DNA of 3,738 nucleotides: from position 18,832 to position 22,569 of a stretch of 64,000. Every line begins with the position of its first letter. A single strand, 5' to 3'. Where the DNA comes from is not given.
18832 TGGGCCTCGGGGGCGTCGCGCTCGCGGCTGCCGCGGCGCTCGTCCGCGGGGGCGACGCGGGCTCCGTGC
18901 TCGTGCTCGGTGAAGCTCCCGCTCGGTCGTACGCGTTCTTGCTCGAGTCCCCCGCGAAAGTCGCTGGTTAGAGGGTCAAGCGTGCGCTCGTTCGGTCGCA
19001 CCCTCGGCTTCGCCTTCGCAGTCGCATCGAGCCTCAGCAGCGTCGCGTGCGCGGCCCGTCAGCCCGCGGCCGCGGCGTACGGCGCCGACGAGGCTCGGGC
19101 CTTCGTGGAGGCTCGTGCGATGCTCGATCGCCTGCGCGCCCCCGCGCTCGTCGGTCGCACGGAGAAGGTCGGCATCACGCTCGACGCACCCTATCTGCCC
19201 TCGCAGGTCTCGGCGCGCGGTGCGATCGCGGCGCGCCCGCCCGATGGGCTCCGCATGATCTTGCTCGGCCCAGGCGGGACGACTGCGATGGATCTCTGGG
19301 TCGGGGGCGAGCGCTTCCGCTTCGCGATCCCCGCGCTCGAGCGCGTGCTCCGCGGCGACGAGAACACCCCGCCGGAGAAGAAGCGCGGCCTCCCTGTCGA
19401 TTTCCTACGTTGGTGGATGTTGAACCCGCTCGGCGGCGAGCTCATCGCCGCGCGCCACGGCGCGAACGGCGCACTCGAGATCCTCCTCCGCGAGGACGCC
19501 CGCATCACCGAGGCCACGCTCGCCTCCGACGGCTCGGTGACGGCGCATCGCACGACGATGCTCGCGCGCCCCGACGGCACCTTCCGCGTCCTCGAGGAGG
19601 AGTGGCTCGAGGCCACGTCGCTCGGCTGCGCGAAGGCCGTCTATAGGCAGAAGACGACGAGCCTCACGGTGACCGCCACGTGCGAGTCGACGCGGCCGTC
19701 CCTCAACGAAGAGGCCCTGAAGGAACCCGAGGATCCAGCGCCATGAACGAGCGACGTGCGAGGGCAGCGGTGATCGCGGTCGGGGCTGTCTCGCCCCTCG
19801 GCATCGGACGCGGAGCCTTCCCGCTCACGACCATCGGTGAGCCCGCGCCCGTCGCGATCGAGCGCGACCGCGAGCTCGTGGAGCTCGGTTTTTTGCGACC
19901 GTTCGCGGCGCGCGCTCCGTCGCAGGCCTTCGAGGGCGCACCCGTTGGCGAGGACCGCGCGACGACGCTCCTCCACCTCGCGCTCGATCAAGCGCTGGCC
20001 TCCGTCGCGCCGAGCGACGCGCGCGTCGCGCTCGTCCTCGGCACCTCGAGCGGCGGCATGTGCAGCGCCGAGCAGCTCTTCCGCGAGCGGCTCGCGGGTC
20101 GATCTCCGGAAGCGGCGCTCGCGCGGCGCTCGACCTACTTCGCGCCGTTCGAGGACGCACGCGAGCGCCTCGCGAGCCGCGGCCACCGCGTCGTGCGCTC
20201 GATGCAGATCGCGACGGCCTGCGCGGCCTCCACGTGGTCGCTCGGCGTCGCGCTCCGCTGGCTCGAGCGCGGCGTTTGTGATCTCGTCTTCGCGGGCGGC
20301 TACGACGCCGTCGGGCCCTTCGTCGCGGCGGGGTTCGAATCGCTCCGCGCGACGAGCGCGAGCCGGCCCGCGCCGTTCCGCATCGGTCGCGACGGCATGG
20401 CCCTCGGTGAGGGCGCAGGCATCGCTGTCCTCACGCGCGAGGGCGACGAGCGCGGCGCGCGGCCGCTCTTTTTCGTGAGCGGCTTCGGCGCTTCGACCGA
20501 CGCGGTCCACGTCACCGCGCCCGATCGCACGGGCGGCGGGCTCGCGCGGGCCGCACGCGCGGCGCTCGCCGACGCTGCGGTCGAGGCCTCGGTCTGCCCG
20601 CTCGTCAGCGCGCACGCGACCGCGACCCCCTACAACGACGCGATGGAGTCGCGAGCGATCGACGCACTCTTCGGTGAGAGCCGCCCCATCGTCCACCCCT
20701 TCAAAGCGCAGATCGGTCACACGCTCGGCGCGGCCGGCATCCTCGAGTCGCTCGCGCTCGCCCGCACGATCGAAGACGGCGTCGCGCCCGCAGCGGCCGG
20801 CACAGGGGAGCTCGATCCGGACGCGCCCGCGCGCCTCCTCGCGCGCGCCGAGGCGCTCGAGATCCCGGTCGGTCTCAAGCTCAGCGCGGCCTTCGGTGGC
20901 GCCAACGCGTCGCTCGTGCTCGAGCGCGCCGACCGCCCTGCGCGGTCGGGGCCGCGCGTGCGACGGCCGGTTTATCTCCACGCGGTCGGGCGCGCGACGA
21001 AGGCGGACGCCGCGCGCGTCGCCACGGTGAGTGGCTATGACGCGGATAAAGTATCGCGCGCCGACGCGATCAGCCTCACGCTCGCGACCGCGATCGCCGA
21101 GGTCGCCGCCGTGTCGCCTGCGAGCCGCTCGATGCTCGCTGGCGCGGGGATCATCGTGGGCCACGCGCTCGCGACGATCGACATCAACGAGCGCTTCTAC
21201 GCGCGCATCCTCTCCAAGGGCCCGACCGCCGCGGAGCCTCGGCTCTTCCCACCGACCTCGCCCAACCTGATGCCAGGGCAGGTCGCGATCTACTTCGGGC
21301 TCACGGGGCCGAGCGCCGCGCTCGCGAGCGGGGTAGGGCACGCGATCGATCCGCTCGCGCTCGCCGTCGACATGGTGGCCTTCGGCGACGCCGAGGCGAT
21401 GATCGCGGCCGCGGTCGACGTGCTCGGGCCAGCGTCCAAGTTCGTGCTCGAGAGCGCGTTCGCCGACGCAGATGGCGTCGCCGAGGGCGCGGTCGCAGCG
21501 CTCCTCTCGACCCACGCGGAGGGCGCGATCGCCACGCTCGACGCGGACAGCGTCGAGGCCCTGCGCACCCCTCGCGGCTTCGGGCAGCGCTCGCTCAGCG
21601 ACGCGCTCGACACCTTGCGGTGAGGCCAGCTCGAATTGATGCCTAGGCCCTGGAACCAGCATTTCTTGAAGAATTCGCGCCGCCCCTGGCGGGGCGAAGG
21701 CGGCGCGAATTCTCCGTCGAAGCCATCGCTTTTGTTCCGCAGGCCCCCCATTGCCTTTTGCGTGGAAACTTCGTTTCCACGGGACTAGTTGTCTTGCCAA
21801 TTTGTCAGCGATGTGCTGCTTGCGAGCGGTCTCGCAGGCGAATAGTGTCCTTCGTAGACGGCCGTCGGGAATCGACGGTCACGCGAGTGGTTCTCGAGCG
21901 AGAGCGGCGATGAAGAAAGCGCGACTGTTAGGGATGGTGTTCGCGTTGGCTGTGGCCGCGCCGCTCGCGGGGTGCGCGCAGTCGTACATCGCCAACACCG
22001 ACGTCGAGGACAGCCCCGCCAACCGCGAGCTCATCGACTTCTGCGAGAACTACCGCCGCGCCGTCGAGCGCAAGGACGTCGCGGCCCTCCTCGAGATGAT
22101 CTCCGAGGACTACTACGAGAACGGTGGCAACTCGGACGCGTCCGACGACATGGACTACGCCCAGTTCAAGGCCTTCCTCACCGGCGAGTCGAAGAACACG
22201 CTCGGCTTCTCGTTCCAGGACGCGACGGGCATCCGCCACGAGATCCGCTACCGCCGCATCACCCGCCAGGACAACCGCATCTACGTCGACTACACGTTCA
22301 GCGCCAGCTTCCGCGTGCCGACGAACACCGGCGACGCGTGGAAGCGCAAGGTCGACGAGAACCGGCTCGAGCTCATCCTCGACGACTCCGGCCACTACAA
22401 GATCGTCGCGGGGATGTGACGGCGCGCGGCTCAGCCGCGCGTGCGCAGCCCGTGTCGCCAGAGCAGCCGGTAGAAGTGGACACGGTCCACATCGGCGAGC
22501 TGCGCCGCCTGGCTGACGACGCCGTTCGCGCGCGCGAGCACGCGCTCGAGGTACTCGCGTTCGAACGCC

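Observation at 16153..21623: ACP plus two KS::CLF-like didomain ketosynthases and an embedded lipoprotein: candidate type-II-PKS-like / polyene-lipid locus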

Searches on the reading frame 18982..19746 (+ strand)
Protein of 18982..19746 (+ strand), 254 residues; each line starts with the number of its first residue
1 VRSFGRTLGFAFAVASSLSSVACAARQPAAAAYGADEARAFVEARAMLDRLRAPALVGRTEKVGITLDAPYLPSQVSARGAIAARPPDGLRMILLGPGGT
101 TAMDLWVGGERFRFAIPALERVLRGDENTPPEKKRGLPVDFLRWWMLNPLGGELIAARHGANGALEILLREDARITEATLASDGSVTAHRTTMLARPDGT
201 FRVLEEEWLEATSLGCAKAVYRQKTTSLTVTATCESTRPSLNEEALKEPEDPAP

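Call 13: search_protein_families(library=pfam, proteins=[window:18982-19746:+], max_evalue=0.01)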
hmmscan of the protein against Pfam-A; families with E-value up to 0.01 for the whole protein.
window:18982-19746:+ (254 aa): 0 families

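Call 14: search_protein_families(library=ncbifam, proteins=[window:18982-19746:+], max_evalue=0.01)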
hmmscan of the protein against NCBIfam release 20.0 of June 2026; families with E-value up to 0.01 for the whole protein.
window:18982-19746:+ (254 aa): 0 families

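Call 21: search_protein_families(library=pfam, proteins=[window:18982-19746:+], max_evalue=1)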
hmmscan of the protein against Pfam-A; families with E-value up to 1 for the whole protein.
window:18982-19746:+ (254 aa): 0 families

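Call 34: find_homologous_proteins(query=window:18982-19746:+, max_evalue=0.001)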
Query window:18982-19746:+ (254 aa): 370 proteins with E <= 0.001 among 6065 candidates; the best 120 are listed.
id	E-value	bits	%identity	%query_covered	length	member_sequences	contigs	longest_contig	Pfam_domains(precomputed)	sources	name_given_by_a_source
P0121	6.2e-161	552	100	100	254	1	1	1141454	-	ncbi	ncbi:MAG: hypothetical protein U0271_10810 [Polyangiaceae bacterium]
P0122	1.9e-76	275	61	84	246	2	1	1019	-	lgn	-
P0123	4.4e-76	274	59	87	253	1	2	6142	-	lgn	-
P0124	5.2e-76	274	58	85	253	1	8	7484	-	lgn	-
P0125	1.1e-74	269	56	97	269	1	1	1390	-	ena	-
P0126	2.3e-74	268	56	96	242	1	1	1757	-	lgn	-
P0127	4.3e-74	267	60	84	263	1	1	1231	-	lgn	-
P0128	2.1e-73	265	57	88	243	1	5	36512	-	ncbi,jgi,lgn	-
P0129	1.2e-72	263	60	83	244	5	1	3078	-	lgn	-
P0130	3.6e-72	261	60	83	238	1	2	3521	-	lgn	-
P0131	6.0e-72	260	59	77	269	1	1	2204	-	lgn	-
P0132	6.9e-72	260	57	84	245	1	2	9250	-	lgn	-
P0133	1.1e-71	259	59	83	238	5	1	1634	-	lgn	-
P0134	5.4e-71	257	55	94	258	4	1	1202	-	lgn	-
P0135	6.8e-71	257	54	96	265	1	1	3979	-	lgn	-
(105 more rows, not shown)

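Call 48: predict_structure(alignment_id=A3)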
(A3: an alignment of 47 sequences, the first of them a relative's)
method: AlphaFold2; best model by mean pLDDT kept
length: 254 residues; sequences in the alignment: 47
mean_pLDDT: 90.1   pTM: 0.81
mean pLDDT of the five models: 90.1, 89.2, 89.0, 88.5, 88.6
residues with pLDDT >= 90: 202; 70-90: 19; 50-70: 30; < 50: 3
segments of 3 or more residues with pLDDT < 50: none
pLDDT, mean of each block of 10 residues (from residue 1): 50 55 64 88 98 95 96 94 97 94 95 93 93 88 94 97 97 96 97 95 96 96 96 97 96 73
secondary structure, 60 per line:
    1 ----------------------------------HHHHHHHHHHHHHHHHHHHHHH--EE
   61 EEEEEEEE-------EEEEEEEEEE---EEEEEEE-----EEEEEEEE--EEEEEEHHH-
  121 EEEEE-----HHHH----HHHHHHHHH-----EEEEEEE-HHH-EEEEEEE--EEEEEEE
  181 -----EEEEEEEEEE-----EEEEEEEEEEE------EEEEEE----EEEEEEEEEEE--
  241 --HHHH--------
elements in order: H35-56 E59-68 E76-85 E89-95 E101-108 E111-116 E121-125 H131-134 H139-147 E153-159 E165-171 E174-180 E186-195 E201-211 E218-223 E228-238 H243-246

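Call 52: find_encoding_contigs(protein=P0121, flank=10000, max_places=1)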
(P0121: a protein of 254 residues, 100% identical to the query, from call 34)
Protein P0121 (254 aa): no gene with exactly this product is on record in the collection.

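Call 68: search_protein_families(library=pfam, alignment_id=A3, max_evalue=1)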
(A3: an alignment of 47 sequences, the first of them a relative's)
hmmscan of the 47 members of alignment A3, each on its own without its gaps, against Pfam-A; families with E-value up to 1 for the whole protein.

A. member 1, P0121 (254 aa): 0 families

B. families by the number of members that match (of 47 scanned): 11 families
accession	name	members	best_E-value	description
PF24256.1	DUF7457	2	0.096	Family of unknown function (DUF7457)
PF03544.19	TonB_C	1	0.016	Gram-negative bacterial TonB protein C-terminal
PF19631.4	Trypco2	1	0.019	Trypsin-co-occurring domain 2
PF06832.18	BiPBP_C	1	0.13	Penicillin-Binding Protein C-terminus Family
PF01744.25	GLTT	1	0.15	GLTT repeat (6 copies)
PF11158.13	DUF2938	1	0.17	Protein of unknown function (DUF2938)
PF01483.27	P_proprotein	1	0.18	Proprotein convertase P-domain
PF02738.23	MoCoBD_1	1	0.19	Molybdopterin cofactor-binding domain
PF03474.20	DMA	1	0.22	DMRTA motif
PF20132.4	DUF6522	1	0.25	Family of unknown function (DUF6522)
PF05757.16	PsbQ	1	0.32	Oxygen evolving enhancer protein 3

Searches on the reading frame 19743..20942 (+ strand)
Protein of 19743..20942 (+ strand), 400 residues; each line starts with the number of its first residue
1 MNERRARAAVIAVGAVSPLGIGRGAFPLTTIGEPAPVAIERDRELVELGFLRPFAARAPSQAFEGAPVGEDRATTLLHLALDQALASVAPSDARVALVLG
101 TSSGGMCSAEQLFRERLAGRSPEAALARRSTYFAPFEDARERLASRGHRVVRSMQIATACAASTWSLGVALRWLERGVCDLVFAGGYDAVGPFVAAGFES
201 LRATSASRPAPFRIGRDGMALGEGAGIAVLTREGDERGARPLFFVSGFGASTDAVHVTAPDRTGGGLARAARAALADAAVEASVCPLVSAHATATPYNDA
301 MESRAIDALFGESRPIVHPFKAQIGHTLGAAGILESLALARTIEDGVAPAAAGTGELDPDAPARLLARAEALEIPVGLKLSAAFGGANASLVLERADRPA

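Call 64: search_solved_structures(query=window:19743-20942:+, max_evalue=1e-20)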
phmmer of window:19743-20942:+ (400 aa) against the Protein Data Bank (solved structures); distinct sequences matched with E-value up to 1e-20: 72 (the best 60 are shown).
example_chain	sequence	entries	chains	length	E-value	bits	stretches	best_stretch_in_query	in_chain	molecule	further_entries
1j3n_A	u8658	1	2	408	2.7e-40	141.9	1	7-395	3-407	3-oxoacyl-(acyl-carrier protein) synthase II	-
6kxd_A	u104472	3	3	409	1.2e-38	136.5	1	78-393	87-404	Ketosynthase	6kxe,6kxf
3o04_A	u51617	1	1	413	1.8e-38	135.9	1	94-396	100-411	beta-keto-acyl carrier protein synthase II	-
5sxo_A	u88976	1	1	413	4.2e-38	134.7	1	94-396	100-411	3-oxoacyl-[acyl-carrier-protein] synthase 2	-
4ls6_A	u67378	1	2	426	1.2e-36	129.9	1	80-395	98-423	3-oxoacyl-[acyl-carrier-protein] synthase 2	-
4ls5_A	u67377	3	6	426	1.2e-36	129.9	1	80-395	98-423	3-oxoacyl-[acyl-carrier-protein] synthase 2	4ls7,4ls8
2rjt_A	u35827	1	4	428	1.6e-36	129.4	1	154-395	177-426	Beta-ketoacyl-ACP synthase II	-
1ox0_A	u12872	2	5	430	2e-36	129.1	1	154-396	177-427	Beta ketoacyl-acyl carrier protein synthase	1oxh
2gqd_A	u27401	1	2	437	5.2e-36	127.8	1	94-395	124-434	3-oxoacyl-[acyl-carrier-protein] synthase 2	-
7f28_B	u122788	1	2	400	6.2e-36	127.5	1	89-393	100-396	Putative 3-oxoacyl-[ACP] synthase FabV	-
2alm_A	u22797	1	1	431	2.9e-35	125.3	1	154-396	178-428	3-oxoacyl-(acyl-carrier-protein) synthase II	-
4jga_A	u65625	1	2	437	9.1e-35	123.7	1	155-394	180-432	3-oxoacyl-[acyl-carrier-protein] synthase 2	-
9s5h_B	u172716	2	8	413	2.8e-34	122.1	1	153-395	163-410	3-oxoacyl-(Acyl-carrier-protein) synthase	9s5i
4qav_A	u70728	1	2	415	4.7e-34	121.3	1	146-395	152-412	3-oxoacyl-[acyl-carrier-protein] synthase 2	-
1b3n_A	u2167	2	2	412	9.4e-34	120.3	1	152-394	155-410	PROTEIN (KETOACYL ACYL CARRIER PROTEIN SYNTHASE 2) | BETA-KETOACYL ACP SYNTHASE II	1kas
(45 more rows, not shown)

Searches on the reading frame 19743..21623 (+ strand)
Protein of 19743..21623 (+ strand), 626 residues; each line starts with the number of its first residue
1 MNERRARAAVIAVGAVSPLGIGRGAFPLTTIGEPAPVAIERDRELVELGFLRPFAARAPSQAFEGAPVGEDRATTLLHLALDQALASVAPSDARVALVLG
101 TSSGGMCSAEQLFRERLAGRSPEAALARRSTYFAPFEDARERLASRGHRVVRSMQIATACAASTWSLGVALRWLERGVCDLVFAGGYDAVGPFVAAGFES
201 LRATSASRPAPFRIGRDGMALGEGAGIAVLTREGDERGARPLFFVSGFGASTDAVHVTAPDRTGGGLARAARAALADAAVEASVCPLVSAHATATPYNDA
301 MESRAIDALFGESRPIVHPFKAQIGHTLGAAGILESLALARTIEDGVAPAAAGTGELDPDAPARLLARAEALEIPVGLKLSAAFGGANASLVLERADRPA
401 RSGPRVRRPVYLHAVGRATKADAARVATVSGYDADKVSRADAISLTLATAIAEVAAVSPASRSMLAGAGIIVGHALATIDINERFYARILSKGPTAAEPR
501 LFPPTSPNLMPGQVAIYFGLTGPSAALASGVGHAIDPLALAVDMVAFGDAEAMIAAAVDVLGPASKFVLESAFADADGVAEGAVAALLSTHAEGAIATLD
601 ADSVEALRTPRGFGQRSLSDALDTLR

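Call 13: search_protein_families(library=pfam, proteins=[window:19743-21623:+], max_evalue=0.01)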
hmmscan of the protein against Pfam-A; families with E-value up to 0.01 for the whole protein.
window:19743-21623:+ (626 aa): 2 families
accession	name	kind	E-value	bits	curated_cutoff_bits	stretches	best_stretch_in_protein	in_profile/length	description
PF02801.28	Ketoacyl-synt_C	-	2.5e-21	76.3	20.8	1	245-351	4-115/119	Beta-ketoacyl synthase, C-terminal domain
PF00109.32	ketoacyl-synt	-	2.6e-21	76.8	20.8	2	153-233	167-249/252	Beta-ketoacyl synthase, N-terminal domain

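Call 14: search_protein_families(library=ncbifam, proteins=[window:19743-21623:+], max_evalue=0.01)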
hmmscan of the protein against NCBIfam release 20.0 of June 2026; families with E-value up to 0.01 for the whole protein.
window:19743-21623:+ (626 aa): 18 families
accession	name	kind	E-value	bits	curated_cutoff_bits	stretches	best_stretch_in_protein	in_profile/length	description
NF006618.0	PRK09185.1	subfamily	2e-66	224.7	407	1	91-396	94-393/394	beta-ketoacyl-ACP synthase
TIGR03150.1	fabF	equivalog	7.5e-61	206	493.75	2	153-393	154-406/407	beta-ketoacyl-ACP synthase II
NF005589.0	PRK07314.1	subfamily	8.9e-59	199.3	387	2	153-396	157-412/413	beta-ketoacyl-ACP synthase II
NF058662.1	cispenta_AmcF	equivalog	2.4e-49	168.3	325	1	71-394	59-368/369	cispentacin biosynthesis acyltransferase subunit AmcF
NF004970.0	PRK06333.1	subfamily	3.5e-46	157.9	525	2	154-395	167-421/424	beta-ketoacyl-ACP synthase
NF006587.0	PRK09116.1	equivalog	1.5e-40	139.2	470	1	154-396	158-407/408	beta-ketoacyl-ACP synthase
NF004618.0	PRK05952.1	equivalog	4.4e-39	134.5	455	1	76-395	60-382/384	beta-ketoacyl-ACP synthase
NF006434.0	PRK08722.1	equivalog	5.7e-38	130.8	759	2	153-395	157-413/414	beta-ketoacyl-ACP synthase II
NF006274.0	PRK08439.1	equivalog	3.7e-37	128.1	621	1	155-395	157-405/406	beta-ketoacyl-ACP synthase II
NF005076.0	PRK06501.1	equivalog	2.9e-30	105.5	629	1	124-395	143-422/425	beta-ketoacyl-ACP synthase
NF005935.0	PRK07967.1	equivalog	1.1e-29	103.5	630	1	153-397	155-405/406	beta-ketoacyl-ACP synthase I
NF005916.1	PRK07910.1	equivalog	1.7e-26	93.1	560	1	157-395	168-417/418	KasA/KasB family beta-ketoacyl-ACP synthase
NF005490.0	PRK07103.1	equivalog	8.3e-21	74.5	445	1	204-396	224-413/414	polyketide beta-ketoacyl:acyl carrier protein synthase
NF045894.1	PKS_plus_SDR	equivalog_domain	8.3e-18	63.4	1740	1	154-473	167-499/1515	type I polyketide synthase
NF041183.1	Pks2_ls1_myc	equivalog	5.7e-17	59.9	2400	1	153-351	166-369/2086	sulfolipid-1 biosynthesis phthioceranic/hydroxyphthioceranic acid synthase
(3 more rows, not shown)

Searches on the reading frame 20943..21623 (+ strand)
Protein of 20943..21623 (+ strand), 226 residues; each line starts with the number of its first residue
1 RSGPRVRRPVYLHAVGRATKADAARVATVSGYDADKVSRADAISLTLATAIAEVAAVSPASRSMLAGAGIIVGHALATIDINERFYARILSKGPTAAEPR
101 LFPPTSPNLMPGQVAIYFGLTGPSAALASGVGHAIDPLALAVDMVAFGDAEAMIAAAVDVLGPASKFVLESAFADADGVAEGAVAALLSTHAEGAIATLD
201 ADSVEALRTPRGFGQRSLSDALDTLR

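Call 21: search_protein_families(library=pfam, proteins=[window:20943-21623:+], max_evalue=1)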
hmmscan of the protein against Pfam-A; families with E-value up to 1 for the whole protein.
window:20943-21623:+ (226 aa): 1 family
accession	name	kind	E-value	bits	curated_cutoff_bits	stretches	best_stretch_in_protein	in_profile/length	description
PF00109.32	ketoacyl-synt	-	1.4e-08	35.1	20.8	1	30-168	79-211/252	Beta-ketoacyl synthase, N-terminal domain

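Call 49: search_solved_structures(query=A4, max_evalue=1, show_alignments=1)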
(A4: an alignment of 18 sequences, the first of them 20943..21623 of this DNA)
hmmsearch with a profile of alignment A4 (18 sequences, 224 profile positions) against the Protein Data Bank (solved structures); distinct sequences matched with E-value up to 1: 63 (the best 60 are shown).
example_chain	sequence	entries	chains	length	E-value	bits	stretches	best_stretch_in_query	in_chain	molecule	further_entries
4jrh_A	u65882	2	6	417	4e-14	55.9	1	55-159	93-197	3-oxoacyl-[acyl-carrier-protein] synthase 2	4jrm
1b3n_A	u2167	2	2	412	1.7e-13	53.9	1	57-158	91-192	PROTEIN (KETOACYL ACYL CARRIER PROTEIN SYNTHASE 2) | BETA-KETOACYL ACP SYNTHASE II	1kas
6okg_A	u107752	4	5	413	1.7e-13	53.9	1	57-158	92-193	3-oxoacyl-[acyl-carrier-protein] synthase 2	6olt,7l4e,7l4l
2gfv_A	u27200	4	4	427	1.7e-13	53.9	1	57-158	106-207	3-oxoacyl-[acyl-carrier-protein] synthase 2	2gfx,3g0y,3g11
2gfy_A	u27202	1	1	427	1.7e-13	53.8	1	57-158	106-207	3-oxoacyl-[acyl-carrier-protein] synthase 2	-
2gfw_A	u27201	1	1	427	1.8e-13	53.8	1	57-158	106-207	3-oxoacyl-[acyl-carrier-protein] synthase 2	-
9lpl_A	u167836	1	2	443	1.8e-13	53.7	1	57-158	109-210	3-oxoacyl-[acyl-carrier-protein] synthase 2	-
3hnz_A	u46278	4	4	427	1.9e-13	53.7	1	57-158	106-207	3-oxoacyl-[acyl-carrier-protein] synthase 2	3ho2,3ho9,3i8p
4r8e_A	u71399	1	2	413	1.3e-11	47.6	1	67-158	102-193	3-oxoacyl-[acyl-carrier-protein] synthase 2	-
9s5h_C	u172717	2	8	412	3.3e-11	46.4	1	37-156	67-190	3-oxoacyl-(Acyl-carrier-protein) synthase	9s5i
2gqd_A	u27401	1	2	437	4.9e-10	42.5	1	38-154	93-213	3-oxoacyl-[acyl-carrier-protein] synthase 2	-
1j3n_A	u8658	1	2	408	6.8e-10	42.1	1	33-155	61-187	3-oxoacyl-(acyl-carrier protein) synthase II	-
3kzu_A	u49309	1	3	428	5.4e-09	39.1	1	87-156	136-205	3-oxoacyl-(Acyl-carrier-protein) synthase ii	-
9n50_A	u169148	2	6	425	6.1e-09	38.9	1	66-158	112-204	3-oxoacyl-[acyl-carrier-protein] synthase, mitochondrial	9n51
2iwy_A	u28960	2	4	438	6.4e-09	38.9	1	66-158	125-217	3-OXOACYL-[ACYL-CARRIER-PROTEIN] SYNTHASE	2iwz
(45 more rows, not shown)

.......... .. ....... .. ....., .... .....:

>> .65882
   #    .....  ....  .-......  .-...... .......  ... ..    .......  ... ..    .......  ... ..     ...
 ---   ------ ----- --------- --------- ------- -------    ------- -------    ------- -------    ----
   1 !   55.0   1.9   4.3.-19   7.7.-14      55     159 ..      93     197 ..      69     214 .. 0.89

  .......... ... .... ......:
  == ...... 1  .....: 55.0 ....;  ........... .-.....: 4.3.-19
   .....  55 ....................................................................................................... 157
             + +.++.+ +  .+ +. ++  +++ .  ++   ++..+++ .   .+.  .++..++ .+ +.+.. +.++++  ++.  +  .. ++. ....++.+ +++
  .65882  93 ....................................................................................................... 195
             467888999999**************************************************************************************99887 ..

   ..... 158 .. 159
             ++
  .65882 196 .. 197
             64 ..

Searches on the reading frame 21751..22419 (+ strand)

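Call 13: search_protein_families(library=pfam, proteins=[window:21751-22419:+], max_evalue=0.01)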
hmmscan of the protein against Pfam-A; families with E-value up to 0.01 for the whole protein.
window:21751-22419:+ (222 aa): 1 family
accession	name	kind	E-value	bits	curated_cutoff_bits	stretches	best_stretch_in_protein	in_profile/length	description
PF17221.8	COMMD1_N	-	0.0062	17.3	23.4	0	127-162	55-90/102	COMMD1 N-terminal domain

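Call 14: search_protein_families(library=ncbifam, proteins=[window:21751-22419:+], max_evalue=0.01)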
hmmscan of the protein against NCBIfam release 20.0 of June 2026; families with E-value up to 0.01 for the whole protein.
window:21751-22419:+ (222 aa): 0 families

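Call 21: search_protein_families(library=pfam, proteins=[window:21751-22419:+], max_evalue=1)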
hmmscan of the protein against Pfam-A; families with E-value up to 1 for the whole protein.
window:21751-22419:+ (222 aa): 4 families
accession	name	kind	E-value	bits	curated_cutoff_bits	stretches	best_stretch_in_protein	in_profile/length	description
PF17221.8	COMMD1_N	-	0.0062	17.3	23.4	1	127-162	55-90/102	COMMD1 N-terminal domain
PF14534.12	DUF4440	-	0.046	14.6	25.2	1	99-133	6-41/107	Domain of unknown function (DUF4440)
PF05479.16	PsaN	-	0.088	13.5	21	1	49-96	18-65/132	Photosystem I reaction centre subunit N (PSAN or PSI-N)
PF12680.13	SnoaL_2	-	0.15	13.1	27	1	100-188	3-77/102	SnoaL-like domain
